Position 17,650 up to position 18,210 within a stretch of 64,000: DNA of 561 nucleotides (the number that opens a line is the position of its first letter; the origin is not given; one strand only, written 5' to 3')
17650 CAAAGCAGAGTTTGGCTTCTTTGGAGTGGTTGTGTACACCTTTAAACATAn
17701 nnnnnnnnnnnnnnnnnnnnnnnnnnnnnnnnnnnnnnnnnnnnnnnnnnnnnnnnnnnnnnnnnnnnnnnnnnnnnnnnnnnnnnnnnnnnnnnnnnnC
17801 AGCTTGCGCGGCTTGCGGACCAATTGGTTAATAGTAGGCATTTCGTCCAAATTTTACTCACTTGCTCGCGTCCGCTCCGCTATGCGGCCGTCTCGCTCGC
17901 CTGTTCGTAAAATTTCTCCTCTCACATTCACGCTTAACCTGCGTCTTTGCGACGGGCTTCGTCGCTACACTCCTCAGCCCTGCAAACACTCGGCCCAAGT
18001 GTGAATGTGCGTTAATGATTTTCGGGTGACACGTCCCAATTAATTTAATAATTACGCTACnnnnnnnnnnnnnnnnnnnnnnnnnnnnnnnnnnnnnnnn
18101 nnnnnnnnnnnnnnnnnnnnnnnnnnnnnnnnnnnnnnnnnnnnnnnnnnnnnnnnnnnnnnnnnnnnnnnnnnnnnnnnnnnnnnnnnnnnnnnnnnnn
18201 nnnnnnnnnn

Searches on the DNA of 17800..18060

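Call 78: search_rna_families(source=window, start=17800, end=18060, threshold=evalue, max_evalue=5)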
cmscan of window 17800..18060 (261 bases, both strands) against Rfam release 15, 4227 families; matches with E-value up to 5: 3.
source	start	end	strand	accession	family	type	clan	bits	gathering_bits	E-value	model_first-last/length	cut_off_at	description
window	17920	18012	+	RF04242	mir-5595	Gene; miRNA;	-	16.3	100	1.6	1-72/72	no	mir-5595 microRNA precursor family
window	17920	18012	-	RF04242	mir-5595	Gene; miRNA;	-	15.9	100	2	1-72/72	no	mir-5595 microRNA precursor family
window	17908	17969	-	RF00370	sroD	Gene; sRNA;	-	14.4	50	2.1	1-86/86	no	sroD RNA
